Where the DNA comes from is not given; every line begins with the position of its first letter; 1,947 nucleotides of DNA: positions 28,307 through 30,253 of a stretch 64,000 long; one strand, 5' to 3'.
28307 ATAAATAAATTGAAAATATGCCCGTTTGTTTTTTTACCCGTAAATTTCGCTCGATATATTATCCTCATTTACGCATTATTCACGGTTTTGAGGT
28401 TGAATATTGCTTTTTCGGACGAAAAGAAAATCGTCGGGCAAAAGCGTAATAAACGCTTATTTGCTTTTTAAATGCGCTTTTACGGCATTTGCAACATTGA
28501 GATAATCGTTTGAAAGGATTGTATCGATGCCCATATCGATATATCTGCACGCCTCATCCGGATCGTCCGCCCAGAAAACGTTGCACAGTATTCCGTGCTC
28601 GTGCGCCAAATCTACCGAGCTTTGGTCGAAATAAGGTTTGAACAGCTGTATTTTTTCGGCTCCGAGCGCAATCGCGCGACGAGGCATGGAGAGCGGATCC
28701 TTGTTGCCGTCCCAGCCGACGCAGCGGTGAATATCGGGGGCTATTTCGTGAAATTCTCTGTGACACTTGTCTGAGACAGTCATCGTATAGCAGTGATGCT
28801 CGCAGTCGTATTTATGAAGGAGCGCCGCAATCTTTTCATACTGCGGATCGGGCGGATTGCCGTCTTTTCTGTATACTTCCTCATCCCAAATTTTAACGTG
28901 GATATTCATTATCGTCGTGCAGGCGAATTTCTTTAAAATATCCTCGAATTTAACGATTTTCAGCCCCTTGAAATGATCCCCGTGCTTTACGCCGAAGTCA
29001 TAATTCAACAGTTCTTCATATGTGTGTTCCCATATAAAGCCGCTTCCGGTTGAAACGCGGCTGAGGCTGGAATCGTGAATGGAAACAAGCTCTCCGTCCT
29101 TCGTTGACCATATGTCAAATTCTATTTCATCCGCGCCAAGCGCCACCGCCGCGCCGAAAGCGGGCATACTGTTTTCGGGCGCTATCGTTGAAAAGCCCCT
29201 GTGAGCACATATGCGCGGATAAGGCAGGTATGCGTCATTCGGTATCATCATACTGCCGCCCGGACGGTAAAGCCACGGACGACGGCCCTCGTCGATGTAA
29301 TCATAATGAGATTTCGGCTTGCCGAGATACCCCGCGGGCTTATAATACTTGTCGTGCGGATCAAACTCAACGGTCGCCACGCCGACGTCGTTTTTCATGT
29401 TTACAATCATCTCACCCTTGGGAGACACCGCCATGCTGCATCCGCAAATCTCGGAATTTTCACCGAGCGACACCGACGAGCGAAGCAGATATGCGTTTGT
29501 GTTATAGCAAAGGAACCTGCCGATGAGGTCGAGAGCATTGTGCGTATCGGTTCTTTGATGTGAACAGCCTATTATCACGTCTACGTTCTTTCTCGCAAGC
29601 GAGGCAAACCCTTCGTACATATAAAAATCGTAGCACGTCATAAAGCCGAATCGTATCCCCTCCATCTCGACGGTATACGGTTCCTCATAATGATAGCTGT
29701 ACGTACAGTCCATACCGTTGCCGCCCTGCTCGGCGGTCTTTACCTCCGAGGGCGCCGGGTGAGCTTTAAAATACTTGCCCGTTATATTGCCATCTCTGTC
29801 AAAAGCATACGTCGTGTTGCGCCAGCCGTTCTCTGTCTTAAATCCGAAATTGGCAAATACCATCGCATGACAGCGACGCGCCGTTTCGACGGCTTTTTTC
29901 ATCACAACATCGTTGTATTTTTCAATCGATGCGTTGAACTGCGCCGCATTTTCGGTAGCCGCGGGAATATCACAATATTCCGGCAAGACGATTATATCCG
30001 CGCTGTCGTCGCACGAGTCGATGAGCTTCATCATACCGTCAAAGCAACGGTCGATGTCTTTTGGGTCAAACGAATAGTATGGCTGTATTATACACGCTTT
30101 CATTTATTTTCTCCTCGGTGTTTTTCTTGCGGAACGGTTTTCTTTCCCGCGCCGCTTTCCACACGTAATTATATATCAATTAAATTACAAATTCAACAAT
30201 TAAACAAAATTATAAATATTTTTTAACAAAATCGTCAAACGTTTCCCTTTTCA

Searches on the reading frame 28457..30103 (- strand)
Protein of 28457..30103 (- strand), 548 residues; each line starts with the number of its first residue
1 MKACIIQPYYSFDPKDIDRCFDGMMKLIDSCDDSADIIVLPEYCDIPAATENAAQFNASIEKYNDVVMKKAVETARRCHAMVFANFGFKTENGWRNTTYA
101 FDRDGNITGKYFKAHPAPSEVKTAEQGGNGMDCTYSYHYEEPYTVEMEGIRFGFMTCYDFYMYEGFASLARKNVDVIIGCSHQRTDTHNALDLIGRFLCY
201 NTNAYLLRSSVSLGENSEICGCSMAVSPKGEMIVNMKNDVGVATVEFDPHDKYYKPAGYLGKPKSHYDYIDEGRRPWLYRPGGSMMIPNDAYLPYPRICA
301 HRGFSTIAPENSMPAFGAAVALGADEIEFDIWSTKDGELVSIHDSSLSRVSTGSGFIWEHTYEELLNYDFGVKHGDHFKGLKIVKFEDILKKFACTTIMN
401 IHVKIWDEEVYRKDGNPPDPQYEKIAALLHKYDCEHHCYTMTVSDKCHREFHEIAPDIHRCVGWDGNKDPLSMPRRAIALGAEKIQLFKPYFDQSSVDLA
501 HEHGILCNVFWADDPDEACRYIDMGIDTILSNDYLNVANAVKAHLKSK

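Call 64: search_protein_families(library=pfam, proteins=[window:28457-30103:-], max_evalue=0.00001)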
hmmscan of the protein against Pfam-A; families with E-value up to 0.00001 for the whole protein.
window:28457-30103:- (548 aa): 2 families
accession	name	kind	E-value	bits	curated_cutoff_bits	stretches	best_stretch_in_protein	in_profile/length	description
PF03009.23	GDPD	-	1.7e-28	100.8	23.6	1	301-533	1-241/244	Glycerophosphoryl diester phosphodiesterase family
PF00795.27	CN_hydrolase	-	9.4e-18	64.9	23.2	1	16-249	13-248/256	Carbon-nitrogen hydrolase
